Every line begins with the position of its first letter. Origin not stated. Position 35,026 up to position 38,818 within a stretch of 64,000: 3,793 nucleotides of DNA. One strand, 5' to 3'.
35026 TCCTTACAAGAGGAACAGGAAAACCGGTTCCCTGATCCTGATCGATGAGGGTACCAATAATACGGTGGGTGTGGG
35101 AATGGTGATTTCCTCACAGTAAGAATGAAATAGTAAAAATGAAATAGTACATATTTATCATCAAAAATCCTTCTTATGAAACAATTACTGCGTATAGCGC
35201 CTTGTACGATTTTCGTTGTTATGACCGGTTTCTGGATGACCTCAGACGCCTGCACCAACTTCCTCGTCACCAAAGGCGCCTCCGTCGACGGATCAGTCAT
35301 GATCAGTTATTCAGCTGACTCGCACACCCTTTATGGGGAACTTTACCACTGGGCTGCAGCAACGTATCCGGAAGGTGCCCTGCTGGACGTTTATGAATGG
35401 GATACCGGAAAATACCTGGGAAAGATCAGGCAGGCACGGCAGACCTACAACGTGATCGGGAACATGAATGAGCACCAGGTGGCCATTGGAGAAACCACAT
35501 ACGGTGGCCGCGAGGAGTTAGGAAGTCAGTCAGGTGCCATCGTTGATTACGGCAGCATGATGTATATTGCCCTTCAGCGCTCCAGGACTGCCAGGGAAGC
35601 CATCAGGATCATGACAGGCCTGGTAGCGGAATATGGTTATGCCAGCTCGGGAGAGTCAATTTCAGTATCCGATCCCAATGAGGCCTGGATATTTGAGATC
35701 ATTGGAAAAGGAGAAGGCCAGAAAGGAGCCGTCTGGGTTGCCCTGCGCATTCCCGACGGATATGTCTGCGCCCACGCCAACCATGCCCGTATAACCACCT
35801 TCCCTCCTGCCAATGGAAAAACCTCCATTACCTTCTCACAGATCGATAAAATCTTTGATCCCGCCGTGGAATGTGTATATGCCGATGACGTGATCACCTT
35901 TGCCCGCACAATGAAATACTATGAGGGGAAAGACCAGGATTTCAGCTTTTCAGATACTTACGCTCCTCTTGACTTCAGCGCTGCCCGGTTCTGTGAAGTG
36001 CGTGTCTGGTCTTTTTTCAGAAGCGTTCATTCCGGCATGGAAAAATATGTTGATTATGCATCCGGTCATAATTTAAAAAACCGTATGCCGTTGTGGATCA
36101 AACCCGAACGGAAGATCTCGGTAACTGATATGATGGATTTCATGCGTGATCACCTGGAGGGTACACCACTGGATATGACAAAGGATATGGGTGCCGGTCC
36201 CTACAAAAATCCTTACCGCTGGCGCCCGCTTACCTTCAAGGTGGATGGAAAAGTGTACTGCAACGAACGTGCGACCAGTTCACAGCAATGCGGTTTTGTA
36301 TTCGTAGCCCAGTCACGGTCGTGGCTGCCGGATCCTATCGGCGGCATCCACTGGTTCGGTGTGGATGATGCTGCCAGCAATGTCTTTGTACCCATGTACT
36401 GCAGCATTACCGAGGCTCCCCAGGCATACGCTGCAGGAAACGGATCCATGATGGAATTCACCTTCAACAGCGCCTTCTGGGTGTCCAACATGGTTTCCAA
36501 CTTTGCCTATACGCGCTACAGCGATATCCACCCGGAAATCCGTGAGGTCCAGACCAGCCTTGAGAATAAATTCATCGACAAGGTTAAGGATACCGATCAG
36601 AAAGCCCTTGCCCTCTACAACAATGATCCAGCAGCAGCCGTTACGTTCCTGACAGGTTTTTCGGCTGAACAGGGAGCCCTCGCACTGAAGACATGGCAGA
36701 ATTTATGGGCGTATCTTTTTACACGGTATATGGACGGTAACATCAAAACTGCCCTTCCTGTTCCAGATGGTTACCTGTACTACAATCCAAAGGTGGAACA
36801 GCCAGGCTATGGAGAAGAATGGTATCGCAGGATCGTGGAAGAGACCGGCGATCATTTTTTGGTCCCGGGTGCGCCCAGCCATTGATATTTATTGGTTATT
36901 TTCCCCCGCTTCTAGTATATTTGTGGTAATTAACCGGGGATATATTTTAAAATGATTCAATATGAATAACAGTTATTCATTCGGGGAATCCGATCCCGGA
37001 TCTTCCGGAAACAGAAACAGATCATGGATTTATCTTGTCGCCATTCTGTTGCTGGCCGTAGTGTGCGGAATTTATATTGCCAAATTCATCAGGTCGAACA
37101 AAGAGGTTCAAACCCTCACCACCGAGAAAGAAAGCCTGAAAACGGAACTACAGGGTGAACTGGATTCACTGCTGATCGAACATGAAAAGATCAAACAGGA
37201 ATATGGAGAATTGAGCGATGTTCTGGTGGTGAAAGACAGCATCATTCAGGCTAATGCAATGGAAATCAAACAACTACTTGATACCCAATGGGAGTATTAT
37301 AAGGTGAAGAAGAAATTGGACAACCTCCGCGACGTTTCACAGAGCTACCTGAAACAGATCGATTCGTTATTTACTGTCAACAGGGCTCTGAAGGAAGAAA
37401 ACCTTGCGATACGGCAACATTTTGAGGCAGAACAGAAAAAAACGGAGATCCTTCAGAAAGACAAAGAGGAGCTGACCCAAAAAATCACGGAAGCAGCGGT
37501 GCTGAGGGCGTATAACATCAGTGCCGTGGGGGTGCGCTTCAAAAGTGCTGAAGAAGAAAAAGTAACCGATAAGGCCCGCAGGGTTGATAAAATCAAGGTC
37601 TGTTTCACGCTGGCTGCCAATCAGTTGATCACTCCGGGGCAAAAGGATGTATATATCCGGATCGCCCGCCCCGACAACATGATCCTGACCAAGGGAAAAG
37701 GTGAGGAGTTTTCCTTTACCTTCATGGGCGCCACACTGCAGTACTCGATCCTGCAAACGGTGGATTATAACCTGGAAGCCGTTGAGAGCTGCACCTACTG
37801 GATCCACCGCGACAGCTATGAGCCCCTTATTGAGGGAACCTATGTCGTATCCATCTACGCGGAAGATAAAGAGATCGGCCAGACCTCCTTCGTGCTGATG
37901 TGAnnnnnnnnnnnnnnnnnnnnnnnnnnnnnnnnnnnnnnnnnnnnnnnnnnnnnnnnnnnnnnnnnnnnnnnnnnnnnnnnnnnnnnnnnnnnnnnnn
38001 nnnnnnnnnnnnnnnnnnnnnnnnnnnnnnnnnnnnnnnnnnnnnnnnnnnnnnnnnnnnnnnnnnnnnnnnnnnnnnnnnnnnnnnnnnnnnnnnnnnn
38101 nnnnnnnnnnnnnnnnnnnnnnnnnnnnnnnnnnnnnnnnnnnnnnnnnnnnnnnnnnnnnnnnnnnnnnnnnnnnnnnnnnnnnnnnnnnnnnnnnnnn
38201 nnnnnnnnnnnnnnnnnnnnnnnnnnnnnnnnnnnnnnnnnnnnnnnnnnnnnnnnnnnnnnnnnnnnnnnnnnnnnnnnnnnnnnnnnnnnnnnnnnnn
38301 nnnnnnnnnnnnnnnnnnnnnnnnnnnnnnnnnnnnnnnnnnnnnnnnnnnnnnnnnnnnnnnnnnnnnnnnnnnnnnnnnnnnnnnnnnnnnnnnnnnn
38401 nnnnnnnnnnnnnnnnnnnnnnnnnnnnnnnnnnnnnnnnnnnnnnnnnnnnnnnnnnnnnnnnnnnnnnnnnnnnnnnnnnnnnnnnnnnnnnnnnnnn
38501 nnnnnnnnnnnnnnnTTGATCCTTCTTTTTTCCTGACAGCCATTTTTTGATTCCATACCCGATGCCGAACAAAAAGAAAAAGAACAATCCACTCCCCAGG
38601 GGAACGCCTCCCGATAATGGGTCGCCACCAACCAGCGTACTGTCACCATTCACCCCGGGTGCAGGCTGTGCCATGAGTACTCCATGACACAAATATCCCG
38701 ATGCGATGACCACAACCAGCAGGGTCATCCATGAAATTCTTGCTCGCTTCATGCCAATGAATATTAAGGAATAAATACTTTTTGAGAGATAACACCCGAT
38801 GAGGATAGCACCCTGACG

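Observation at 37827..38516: Short exosortase/archaeosortase-like enzyme with a CSG-type Cys motif and no XrtF-style partner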

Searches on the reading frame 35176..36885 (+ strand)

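Call 4: search_protein_families(library=pfam, proteins=[window:35176-36885:+], max_evalue=0.1)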
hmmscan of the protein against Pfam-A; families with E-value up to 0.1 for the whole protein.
window:35176-36885:+ (569 aa): 1 family
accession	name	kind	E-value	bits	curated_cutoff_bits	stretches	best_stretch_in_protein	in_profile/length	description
PF03577.20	Peptidase_C69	-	9.6e-80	269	23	1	25-459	1-400/402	Peptidase family C69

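Call 5: search_protein_families(library=ncbifam, proteins=[window:35176-36885:+], max_evalue=1)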
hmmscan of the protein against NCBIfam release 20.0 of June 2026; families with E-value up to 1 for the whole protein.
window:35176-36885:+ (569 aa): 1 family
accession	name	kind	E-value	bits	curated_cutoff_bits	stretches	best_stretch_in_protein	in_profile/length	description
NF033678.1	C69_fam_dipept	equivalog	3.8e-45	154.8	250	1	25-517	1-455/464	C69 family dipeptidase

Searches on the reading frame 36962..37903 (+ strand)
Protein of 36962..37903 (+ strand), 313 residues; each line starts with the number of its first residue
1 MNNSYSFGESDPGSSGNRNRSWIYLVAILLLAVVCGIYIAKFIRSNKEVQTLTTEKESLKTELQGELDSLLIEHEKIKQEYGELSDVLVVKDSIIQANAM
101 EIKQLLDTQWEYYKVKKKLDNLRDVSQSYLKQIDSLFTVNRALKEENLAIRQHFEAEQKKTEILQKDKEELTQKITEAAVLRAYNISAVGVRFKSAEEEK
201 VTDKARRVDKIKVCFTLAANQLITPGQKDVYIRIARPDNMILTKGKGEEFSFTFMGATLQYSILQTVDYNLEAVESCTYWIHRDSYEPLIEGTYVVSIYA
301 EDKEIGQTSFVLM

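Call 4: search_protein_families(library=pfam, proteins=[window:36962-37903:+], max_evalue=0.1)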
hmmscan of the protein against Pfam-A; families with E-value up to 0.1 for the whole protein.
window:36962-37903:+ (313 aa): 0 families

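Call 5: search_protein_families(library=ncbifam, proteins=[window:36962-37903:+], max_evalue=1)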
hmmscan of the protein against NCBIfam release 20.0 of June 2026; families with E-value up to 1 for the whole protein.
window:36962-37903:+ (313 aa): 4 families
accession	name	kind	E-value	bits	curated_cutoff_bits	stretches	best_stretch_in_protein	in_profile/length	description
NF041034.1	Rad50_Sulf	equivalog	0.0082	14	1000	1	45-176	459-587/872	DNA double-strand break repair ATPase Rad50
NF008672.1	PRK11677.1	equivalog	0.03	14.2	150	1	21-68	2-50/133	Z-ring associated protein ZapG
NF008955.0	PRK12297.1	equivalog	0.033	13.1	406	1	72-220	257-410/429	GTPase ObgE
TIGR02169.1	SMC_prok_A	equivalog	0.049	11.3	729.4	1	47-180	326-456/1165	chromosome segregation protein SMC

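Call 74: search_solved_structures(query=A5, max_evalue=1)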
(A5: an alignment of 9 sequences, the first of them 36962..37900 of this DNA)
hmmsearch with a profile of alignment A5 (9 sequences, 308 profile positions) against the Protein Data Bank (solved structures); distinct sequences matched with E-value up to 1: 7.
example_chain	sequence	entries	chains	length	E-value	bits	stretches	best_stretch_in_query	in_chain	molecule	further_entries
1tu3_F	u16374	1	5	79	0.11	14.7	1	40-102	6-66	Rab GTPase binding effector protein 1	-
9x5g_C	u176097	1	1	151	0.45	12.7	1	240-285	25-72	F-box protein GID2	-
9lun_C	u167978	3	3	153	0.47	12.6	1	240-285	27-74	F-box protein GID2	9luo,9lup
7eao_B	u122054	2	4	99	0.48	12.6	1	130-173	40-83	TNFAIP3-interacting protein 1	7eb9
9hmf_O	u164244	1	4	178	0.48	12.6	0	1-50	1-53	Flagellar protein FliL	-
7eal_B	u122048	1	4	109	0.51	12.5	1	130-172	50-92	TNFAIP3-interacting protein 1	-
9o4k_C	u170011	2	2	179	0.63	12.2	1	240-285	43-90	F-box protein GID2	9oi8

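Call 78: predict_structure(protein=window:36962-37900:+)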
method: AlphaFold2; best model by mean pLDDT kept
length: 313 residues; sequences in the alignment: 1
mean_pLDDT: 67.2   pTM: 0.29
mean pLDDT of the five models: 67.2, 64.7, 64.7, 64.2, 58.7
residues with pLDDT >= 90: 100; 70-90: 59; 50-70: 43; < 50: 111
segments of 3 or more residues with pLDDT < 50: 1-3, 7-17, 181-228, 239-287
pLDDT, mean of each block of 10 residues (from residue 1): 46 48 81 88 88 91 93 90 89 89 91 94 94 96 95 94 90 73 30 29 38 46 47 57 38 28 26 37 48 65 66 56
secondary structure, 60 per line:
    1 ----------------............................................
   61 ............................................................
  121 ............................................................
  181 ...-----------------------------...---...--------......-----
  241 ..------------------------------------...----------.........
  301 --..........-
elements in order: H17-183 E213-215 E230-235 E279-281 E292-300 E303-312

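Call 86: search_protein_families(library=pfam, proteins=[window:36962-37900:+], max_evalue=10)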
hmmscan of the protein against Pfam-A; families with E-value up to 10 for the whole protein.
window:36962-37900:+ (313 aa): 5 families
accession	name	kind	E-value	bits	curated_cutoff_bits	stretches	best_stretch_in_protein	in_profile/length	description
PF13721.11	SecD-TM1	-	0.46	11.4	30.5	1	17-89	2-79/103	SecD export protein N-terminal TM region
PF14662.11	KASH_CCD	-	0.54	10.7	43.3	1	48-119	110-177/191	Coiled-coil region of CCDC155 or KASH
PF21924.1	XRCC4_CC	-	1.1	9.9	27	1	122-175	7-60/78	XRCC4 coiled-coil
PF15039.11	DUF4530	-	2.5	8.7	28.1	1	114-167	53-106/113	Domain of unknown function (DUF4530)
PF02183.23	HALZ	-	5.3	7.7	28.1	0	49-64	21-36/43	Homeobox associated leucine zipper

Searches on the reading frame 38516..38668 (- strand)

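Call 32: search_protein_families(library=ncbifam, proteins=[window:38516-38668:-], max_evalue=10)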
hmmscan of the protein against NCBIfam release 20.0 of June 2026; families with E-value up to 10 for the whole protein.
seq(51 aa): 1 family
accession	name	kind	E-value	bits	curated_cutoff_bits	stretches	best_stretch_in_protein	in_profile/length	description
NF046080.1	PID_CTERM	domain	0.00075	19.3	26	1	22-42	1-21/25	PID-CTERM protein-sorting domain-containing protein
